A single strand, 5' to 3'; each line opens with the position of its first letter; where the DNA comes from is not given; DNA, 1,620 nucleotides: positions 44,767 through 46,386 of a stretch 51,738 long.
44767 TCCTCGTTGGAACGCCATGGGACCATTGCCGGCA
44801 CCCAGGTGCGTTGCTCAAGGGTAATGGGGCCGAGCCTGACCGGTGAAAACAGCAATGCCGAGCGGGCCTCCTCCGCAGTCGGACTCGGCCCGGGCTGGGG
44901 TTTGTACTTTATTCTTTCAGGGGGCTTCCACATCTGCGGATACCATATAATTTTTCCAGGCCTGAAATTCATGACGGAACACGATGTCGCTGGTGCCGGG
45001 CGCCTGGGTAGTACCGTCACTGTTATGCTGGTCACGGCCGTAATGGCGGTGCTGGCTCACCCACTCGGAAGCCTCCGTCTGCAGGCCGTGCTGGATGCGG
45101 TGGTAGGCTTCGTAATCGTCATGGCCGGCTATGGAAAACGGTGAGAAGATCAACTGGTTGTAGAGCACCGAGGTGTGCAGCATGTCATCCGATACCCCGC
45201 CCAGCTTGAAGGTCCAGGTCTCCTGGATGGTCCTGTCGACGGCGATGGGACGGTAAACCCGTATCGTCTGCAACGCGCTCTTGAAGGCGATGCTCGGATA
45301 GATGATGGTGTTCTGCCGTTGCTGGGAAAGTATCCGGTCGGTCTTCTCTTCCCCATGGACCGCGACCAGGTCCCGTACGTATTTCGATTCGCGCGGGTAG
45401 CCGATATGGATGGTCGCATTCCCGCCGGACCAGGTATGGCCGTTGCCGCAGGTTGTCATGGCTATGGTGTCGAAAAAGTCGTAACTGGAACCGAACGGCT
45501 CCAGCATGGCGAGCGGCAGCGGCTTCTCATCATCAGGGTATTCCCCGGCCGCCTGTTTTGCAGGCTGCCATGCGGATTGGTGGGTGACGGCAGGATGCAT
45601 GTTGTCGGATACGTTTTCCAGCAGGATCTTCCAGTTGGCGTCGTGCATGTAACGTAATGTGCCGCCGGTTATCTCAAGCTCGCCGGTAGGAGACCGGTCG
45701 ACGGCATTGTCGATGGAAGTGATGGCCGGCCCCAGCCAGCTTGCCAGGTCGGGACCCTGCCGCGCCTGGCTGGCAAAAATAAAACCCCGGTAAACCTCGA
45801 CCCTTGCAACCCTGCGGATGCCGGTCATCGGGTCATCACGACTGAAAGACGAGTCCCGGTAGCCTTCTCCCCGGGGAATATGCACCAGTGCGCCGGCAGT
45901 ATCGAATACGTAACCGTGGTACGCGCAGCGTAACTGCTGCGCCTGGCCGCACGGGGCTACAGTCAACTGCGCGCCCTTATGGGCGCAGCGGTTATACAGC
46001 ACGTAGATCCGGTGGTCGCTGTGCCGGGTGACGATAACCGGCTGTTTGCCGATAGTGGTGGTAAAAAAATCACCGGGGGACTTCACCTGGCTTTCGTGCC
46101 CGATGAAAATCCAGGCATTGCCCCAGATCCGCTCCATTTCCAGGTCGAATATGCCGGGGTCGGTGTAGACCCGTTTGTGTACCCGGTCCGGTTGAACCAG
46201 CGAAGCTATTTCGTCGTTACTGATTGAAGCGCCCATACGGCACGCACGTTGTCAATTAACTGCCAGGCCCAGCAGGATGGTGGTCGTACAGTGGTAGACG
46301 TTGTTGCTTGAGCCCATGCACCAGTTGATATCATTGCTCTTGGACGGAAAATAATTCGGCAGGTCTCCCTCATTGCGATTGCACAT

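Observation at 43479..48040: mauB-mauA-like TTQ amine dehydrogenase genes joined to a Rieske oxygenase and an OYE flavoprotein, with no mauE/mauD/mauG or cupredoxin gene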

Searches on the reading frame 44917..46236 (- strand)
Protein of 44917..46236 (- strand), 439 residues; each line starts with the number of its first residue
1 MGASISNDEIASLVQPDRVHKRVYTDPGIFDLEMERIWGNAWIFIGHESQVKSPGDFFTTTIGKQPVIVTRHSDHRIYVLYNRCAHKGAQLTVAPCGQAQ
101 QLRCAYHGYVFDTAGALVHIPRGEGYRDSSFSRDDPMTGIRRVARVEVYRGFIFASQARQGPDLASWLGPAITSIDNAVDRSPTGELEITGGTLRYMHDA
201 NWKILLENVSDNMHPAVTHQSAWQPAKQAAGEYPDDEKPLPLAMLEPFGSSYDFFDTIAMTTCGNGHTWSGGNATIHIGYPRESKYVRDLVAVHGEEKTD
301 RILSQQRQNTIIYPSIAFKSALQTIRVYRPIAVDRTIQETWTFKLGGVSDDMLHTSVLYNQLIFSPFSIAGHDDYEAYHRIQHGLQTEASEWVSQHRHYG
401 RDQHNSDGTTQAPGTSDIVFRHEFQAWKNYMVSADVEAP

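Call 3: search_protein_families(library=pfam, proteins=[window:44917-46236:-], max_evalue=0.01)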
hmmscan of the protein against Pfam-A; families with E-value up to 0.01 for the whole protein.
window:44917-46236:- (439 aa): 2 families
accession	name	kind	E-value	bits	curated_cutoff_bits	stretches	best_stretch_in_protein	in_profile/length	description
PF00355.32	Rieske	-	2.8e-17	62.9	20.3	1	42-122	2-80/88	Rieske [2Fe-2S] domain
PF00848.25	Ring_hydroxyl_A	-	5.4e-10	40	24.9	1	195-390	11-182/208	Ring hydroxylating alpha subunit (catalytic domain)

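Call 4: search_protein_families(library=ncbifam, proteins=[window:44917-46236:-], max_evalue=0.01)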
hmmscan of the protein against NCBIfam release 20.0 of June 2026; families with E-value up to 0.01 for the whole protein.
window:44917-46236:- (439 aa): 6 families
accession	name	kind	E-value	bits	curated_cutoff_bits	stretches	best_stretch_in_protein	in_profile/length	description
TIGR03229.1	benzo_1_2_benA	equivalog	8.4e-57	193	780.95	1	18-400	15-388/433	benzoate 1,2-dioxygenase large subunit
NF042946.1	3PPDioc_HcaE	equivalog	3.7e-54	184.4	830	1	13-431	8-429/450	3-phenylpropionate/cinnamic acid dioxygenase subunit alpha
TIGR03228.1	anthran_1_2_A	equivalog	7.9e-50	169.8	671.9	1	18-418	15-411/438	anthranilate 1,2-dioxygenase large subunit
NF041684.1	ant_diox_AndAc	equivalog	7.9e-39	133.4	750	1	17-219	21-222/418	anthranilate 1,2-dioxygenase large subunit AndAc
NF058607.1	GlBtMonoOxGbcA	equivalog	1.9e-25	89.2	670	1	21-220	35-223/420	glycine betaine monooxygenase oxygenase subunit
NF052579.1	BetMthstMoxSdmAMthl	equivalog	4.8e-08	32.3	600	1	39-123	15-97/351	4beta-methylsterol monooxygenase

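Call 23: search_solved_structures(query=window:44917-46236:-, show_alignments=1)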
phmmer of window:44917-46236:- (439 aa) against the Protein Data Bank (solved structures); distinct sequences matched with E-value up to 0.001: 37.
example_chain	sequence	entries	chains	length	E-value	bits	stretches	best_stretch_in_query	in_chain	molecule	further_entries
7yls_B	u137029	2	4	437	1.7e-121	409.3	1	7-431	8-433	Rieske (2Fe-2S) domain protein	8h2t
9o71_A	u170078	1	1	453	3.4e-121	408.3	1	7-431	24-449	Phenylpropionate dioxygenase-like ring-hydroxylating dioxygenase large terminal subunit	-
3en1_A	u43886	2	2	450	4.8e-46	160.6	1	16-391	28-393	Benzene 1,2-dioxygenase subunit alpha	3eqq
8k0a_A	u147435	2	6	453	7.9e-46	159.9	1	15-421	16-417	3-phenylpropionate/cinnamic acid dioxygenase subunit alpha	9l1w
1uli_A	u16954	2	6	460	4.1e-45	157.6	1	9-424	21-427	biphenyl dioxygenase large subunit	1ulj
9vdb_A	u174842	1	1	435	9.1e-45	156.4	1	21-384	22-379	Ring hydroxylating dioxygenase, alpha subunit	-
2xsh_A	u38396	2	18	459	9.9e-45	156.3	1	19-421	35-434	BIPHENYL DIOXYGENASE SUBUNIT ALPHA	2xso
2yfi_A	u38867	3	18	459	1.4e-44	155.9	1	19-420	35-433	BIPHENYL DIOXYGENASE SUBUNIT ALPHA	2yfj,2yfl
5aeu_A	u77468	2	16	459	1.9e-44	155.4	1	19-421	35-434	BIPHENYL DIOXYGENASE SUBUNIT ALPHA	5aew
2xr8_A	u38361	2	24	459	6.8e-44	153.6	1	19-421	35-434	BIPHENYL DIOXYGENASE SUBUNIT ALPHA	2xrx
3gzx_A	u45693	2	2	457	3.2e-43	151.3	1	8-422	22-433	Biphenyl dioxygenase subunit alpha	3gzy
1wql_A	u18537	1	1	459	1.2e-40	142.8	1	6-390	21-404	iron-sulfur protein large subunit of cumene dioxygenase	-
2gbw_A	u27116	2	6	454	1.7e-36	129.2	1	20-362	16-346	Biphenyl 2,3-Dioxygenase Alpha Subunit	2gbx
2ckf_A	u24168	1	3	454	3.6e-35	124.8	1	20-347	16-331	RING-HYDROXYLATING DIOXYGENASE ALPHA SUBUNIT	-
2b1x_A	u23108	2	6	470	1.3e-33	119.6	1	22-222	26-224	naphthalene dioxygenase large subunit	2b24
3vca_A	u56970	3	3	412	3.8e-12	48.9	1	21-120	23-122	Ring-hydroxylating dioxygenase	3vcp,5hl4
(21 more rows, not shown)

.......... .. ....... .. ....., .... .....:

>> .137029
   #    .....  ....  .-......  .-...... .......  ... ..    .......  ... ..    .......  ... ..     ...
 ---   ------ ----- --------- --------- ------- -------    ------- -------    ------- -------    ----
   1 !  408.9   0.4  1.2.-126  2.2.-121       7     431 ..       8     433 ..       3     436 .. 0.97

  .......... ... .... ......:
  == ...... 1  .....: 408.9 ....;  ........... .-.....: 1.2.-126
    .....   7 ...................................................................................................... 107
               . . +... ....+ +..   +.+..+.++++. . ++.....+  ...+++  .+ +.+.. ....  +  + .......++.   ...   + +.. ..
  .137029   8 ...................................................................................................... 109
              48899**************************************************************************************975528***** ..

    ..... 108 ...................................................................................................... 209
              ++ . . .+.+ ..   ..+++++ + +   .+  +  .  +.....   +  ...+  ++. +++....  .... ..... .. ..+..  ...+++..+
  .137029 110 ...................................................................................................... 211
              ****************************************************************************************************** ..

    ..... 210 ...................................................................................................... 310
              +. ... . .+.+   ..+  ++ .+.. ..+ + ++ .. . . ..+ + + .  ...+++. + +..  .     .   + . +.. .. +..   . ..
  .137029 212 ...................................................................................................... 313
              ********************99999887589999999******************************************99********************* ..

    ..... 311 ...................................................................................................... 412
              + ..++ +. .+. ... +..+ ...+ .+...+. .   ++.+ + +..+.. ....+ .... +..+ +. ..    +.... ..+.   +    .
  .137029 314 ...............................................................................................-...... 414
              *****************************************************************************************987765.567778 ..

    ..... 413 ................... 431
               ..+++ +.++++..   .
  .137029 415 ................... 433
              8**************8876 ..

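Call 35: find_homologous_proteins(query=window:44917-46236:-)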
Query window:44917-46236:- (439 aa): 1759 proteins with E <= 0.001 among 3863 candidates; the best 120 are listed.
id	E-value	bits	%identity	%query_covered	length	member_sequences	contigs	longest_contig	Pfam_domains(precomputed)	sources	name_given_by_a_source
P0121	6.7e-271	917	88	99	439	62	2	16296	PF00355.33,PF00848.26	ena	-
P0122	8.0e-270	913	87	99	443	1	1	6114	PF00355.33,PF00848.26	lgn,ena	-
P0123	3.5e-264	894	85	99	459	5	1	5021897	PF00355.33,PF00848.26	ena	-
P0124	4.1e-264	894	86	100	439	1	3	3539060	PF00355.33,PF00848.26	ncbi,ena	-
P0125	1.7e-262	889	86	98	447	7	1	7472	PF00355.33,PF00848.26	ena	-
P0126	2.0e-258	876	85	97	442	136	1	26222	PF00355.33,PF00848.26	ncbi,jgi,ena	-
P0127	2.2e-258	875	83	100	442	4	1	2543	PF00355.33,PF00848.26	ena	-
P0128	3.8e-258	875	85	96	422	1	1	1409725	PF00355.33,PF00848.26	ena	-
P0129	1.8e-257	872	84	100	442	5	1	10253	PF00355.33,PF00848.26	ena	-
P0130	4.9e-257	871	84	98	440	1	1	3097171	PF00355.33,PF00848.26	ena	-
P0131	3.4e-256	868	83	98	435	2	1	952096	PF00355.33,PF00848.26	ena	-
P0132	1.2e-254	863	82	97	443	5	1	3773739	PF00355.33,PF00848.26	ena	-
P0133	1.7e-247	839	79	100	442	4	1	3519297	PF00355.33,PF00848.26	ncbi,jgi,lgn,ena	-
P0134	1.1e-231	787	77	99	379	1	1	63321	PF00355.33,PF00848.26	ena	-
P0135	1.1e-225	768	75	97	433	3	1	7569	PF00355.33,PF00848.26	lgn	-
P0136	9.5e-212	722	90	76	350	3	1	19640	PF00355.33,PF00848.26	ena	-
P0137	6.8e-211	719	70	96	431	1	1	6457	PF00355.33,PF00848.26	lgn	-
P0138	5.0e-209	713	68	99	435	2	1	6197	PF00355.33,PF00848.26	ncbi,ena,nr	ncbi:MAG: Rieske 2Fe-2S domain-containing protein [Gammaproteobacteria bacterium]|nr:Rieske 2Fe-2S d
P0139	3.2e-208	710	66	97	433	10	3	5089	PF00355.33,PF00848.26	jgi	jgi:benzoate/toluate 1,2-dioxygenase alpha subunit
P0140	7.6e-206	702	66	97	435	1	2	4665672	PF00355.33,PF00848.26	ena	-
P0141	7.7e-202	689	65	99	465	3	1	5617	PF00355.33,PF00848.26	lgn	-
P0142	6.6e-192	656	63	99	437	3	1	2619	PF00355.33,PF00848.26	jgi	-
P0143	9.3e-192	656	62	99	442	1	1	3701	PF00355.33,PF00848.26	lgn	-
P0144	1.6e-190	652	63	97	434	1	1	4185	PF00355.33,PF00848.26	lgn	-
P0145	1.1e-182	626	59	98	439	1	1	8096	PF00355.33,PF00848.26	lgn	-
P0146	8.0e-181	620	60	99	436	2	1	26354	PF00355.33,PF00848.26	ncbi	-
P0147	4.4e-180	617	59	99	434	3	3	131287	PF00355.33,PF00848.26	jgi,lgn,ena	-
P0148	2.7e-179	615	61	98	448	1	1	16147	PF00355.33,PF00848.26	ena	-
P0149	6.9e-179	613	61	96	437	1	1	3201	PF00355.33,PF00848.26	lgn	-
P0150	9.7e-179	613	59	98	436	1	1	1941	PF00355.33,PF00848.26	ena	-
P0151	1.1e-178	613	60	98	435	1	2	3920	PF00355.33,PF00848.26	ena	-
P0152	1.5e-172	592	58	98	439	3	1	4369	PF00355.33,PF00848.26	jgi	-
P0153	9.8e-172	590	60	96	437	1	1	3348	PF00355.33,PF00848.26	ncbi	-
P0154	2.2e-170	585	86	64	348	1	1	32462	PF00355.33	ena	-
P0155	2.3e-170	585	57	95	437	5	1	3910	PF00355.33,PF00848.26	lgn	-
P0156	2.4e-169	582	56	98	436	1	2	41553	PF00355.33,PF00848.26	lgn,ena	-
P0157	1.3e-168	579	58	96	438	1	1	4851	PF00355.33,PF00848.26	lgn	-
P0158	1.3e-167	576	57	96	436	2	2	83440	PF00355.33,PF00848.26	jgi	jgi:phenylpropionate dioxygenase-like ring-hydroxylating dioxygenase large terminal subunit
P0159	2.9e-167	575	57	96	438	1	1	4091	PF00355.33,PF00848.26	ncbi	-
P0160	3.1e-167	575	57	95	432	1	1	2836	PF00355.33,PF00848.26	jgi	jgi:nitrite reductase/ring-hydroxylating ferredoxin subunit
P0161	1.5e-166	573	57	96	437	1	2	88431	PF00355.33,PF00848.26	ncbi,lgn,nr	ncbi:MAG: Rieske 2Fe-2S domain-containing protein [Gammaproteobacteria bacterium]|nr:Rieske 2Fe-2S d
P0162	7.5e-166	570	56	96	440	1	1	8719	PF00355.33,PF00848.26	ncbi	-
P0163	1.4e-165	569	56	97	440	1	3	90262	PF00355.33,PF00848.26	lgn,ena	-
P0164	1.7e-158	546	52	98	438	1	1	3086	PF00355.33,PF00848.26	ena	-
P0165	3.8e-158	545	54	99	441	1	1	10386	PF00355.33,PF00848.26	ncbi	-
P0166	7.0e-158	544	52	99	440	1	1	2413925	PF00355.33,PF00848.26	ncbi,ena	-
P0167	2.0e-157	543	53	98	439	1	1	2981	PF00355.33,PF00848.26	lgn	-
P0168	1.7e-156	540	52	98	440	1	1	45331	PF00355.33,PF00848.26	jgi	jgi:phenylpropionate dioxygenase-like ring-hydroxylating dioxygenase large terminal subunit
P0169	1.9e-156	539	52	98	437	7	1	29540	PF00355.33,PF00848.26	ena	-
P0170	2.0e-156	539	53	98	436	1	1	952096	PF00355.33,PF00848.26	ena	-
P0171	2.1e-156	539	53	98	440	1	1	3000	PF00355.33,PF00848.26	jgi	jgi:phenylpropionate dioxygenase-like ring-hydroxylating dioxygenase large terminal subunit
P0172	2.2e-156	539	53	98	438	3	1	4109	PF00355.33,PF00848.26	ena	-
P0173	2.4e-156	539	53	97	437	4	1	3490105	PF00355.33,PF00848.26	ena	-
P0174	3.1e-156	539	52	98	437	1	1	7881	PF00355.33,PF00848.26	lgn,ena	-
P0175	1.0e-155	537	53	98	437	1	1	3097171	PF00355.33,PF00848.26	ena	-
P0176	1.3e-155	537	52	98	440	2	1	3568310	PF00355.33,PF00848.26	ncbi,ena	-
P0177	1.8e-155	536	52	98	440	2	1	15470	PF00355.33,PF00848.26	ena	-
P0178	5.8e-155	535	51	99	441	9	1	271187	PF00355.33,PF00848.26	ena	-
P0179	6.8e-155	534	52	98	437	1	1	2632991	PF00355.33,PF00848.26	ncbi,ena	-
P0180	1.1e-154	534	51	98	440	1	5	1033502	PF00355.33,PF00848.26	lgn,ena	-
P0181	1.1e-154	534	51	98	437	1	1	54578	PF00355.33,PF00848.26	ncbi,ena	-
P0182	1.4e-154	533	52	97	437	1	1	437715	PF00355.33,PF00848.26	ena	-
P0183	1.6e-154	533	52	98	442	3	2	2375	PF00355.33,PF00848.26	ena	-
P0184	1.7e-154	533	52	97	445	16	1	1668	PF00355.33,PF00848.26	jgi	jgi:phenylpropionate dioxygenase-like ring-hydroxylating dioxygenase large terminal subunit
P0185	2.6e-154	532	51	98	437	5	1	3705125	PF00355.33,PF00848.26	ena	-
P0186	2.8e-154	532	52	99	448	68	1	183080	PF00355.33,PF00848.26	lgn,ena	-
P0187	4.6e-154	532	52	97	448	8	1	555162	PF00355.33,PF00848.26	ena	-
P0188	5.6e-154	531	51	98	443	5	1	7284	PF00355.33,PF00848.26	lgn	-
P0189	6.7e-154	531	52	98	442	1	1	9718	PF00355.33,PF00848.26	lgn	-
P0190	7.2e-154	531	52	98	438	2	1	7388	PF00355.33,PF00848.26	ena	-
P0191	7.4e-154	531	52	97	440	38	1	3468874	PF00355.33,PF00848.26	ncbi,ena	-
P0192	1.0e-153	530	52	98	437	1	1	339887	PF00355.33,PF00848.26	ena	-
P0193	1.2e-153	530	51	98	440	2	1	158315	PF00355.33,PF00848.26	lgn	-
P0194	1.4e-153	530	50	98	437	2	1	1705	PF00355.33,PF00848.26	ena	-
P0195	1.7e-153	530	51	98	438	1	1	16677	PF00355.33,PF00848.26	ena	-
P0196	1.9e-153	529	52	97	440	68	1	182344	PF00355.33,PF00848.26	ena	-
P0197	2.6e-153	529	50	98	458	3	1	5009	PF00355.33,PF00848.26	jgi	-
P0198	3.4e-153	529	52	98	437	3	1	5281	PF00355.33,PF00848.26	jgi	-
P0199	6.9e-153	528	51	97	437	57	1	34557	PF00355.33,PF00848.26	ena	-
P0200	1.0e-152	527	51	98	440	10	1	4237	PF00355.33,PF00848.26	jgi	jgi:benzoate/toluate 1,2-dioxygenase alpha subunit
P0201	1.5e-152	527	51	98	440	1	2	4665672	PF00355.33,PF00848.26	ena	-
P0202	2.1e-152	526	52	98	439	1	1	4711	PF00355.33,PF00848.26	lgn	-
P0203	3.0e-152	526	50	99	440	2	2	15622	PF00355.33,PF00848.26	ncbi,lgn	ncbi:MAG: benzoate/toluate 1,2-dioxygenase alpha subunit [Planctomycetota bacterium]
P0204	3.0e-152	526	50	98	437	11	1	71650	PF00355.33,PF00848.26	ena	-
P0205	3.1e-152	526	52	97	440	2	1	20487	PF00355.33,PF00848.26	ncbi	-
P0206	3.8e-152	525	52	97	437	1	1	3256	PF00355.33,PF00848.26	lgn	-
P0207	4.5e-152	525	51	97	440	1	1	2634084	PF00355.33,PF00848.26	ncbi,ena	-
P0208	6.0e-152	525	53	96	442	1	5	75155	PF00355.33,PF00848.26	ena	-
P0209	9.7e-152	524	52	97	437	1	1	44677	PF00355.33,PF00848.26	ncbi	-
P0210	1.5e-151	523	52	97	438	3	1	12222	PF00355.33,PF00848.26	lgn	-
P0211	1.8e-151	523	51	97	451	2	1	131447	PF00355.33,PF00848.26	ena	-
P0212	3.7e-151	522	50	98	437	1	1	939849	PF00355.33,PF00848.26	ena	-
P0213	3.7e-151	522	50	98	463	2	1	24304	PF00355.33,PF00848.26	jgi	jgi:phenylpropionate dioxygenase-like ring-hydroxylating dioxygenase large terminal subunit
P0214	4.8e-151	522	52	97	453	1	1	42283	PF00355.33,PF00848.26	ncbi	-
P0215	6.0e-151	521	52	97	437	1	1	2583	PF00355.33,PF00848.26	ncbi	-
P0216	1.5e-150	520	50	98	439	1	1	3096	PF00355.33,PF00848.26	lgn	-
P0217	1.5e-150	520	51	98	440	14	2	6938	PF00355.33,PF00848.26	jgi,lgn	jgi:phenylpropionate dioxygenase-like ring-hydroxylating dioxygenase large terminal subunit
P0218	2.2e-150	519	51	98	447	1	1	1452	PF00355.33,PF00848.26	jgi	jgi:nitrite reductase/ring-hydroxylating ferredoxin subunit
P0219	4.4e-150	518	52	97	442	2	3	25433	PF00355.33,PF00848.26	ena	-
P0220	7.5e-150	518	51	98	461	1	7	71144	PF00355.33,PF00848.26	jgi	jgi:benzoate/toluate 1,2-dioxygenase alpha subunit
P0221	1.8e-149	516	51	98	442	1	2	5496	PF00355.33,PF00848.26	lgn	-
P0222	1.8e-149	516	50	98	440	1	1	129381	PF00355.33,PF00848.26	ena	-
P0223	2.1e-149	516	51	97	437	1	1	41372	PF00355.33,PF00848.26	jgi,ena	-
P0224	2.5e-149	516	52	97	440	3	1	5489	PF00355.33,PF00848.26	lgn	-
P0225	3.0e-149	516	52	96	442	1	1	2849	PF00355.33,PF00848.26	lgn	-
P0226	3.2e-149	516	51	98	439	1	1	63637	PF00355.33,PF00848.26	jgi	jgi:benzoate/toluate 1,2-dioxygenase alpha subunit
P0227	4.3e-149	515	51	97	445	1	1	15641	PF00355.33,PF00848.26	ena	-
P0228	4.3e-149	515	51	97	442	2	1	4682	PF00355.33,PF00848.26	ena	-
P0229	4.4e-149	515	50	98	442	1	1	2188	PF00355.33,PF00848.26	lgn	-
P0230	7.1e-149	514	49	97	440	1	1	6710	PF00355.33,PF00848.26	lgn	-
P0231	8.8e-149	514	51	98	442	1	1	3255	PF00355.33,PF00848.26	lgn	-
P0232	8.9e-149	514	50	98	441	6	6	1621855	PF00355.33,PF00848.26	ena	-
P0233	1.2e-148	514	51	97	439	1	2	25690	PF00355.33,PF00848.26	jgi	jgi:benzoate/toluate 1,2-dioxygenase alpha subunit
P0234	3.3e-148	512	51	97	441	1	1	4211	PF00355.33,PF00848.26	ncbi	ncbi:MAG: aromatic ring-hydroxylating oxygenase subunit alpha [Gammaproteobacteria bacterium]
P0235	5.6e-148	512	50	98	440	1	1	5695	PF00355.33,PF00848.26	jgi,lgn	-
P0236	9.6e-148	511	51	97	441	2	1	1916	PF00355.33,PF00848.26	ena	-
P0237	2.6e-147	509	49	98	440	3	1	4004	PF00355.33,PF00848.26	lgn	-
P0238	3.4e-147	509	51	96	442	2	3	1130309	PF00355.33,PF00848.26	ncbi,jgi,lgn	ncbi:MAG: aromatic ring-hydroxylating dioxygenase subunit alpha [Parvularculaceae bacterium]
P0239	6.0e-147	508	50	97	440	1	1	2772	PF00355.33,PF00848.26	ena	-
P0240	6.8e-147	508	50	99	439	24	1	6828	PF00355.33,PF00848.26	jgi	jgi:phenylpropionate dioxygenase-like ring-hydroxylating dioxygenase large terminal subunit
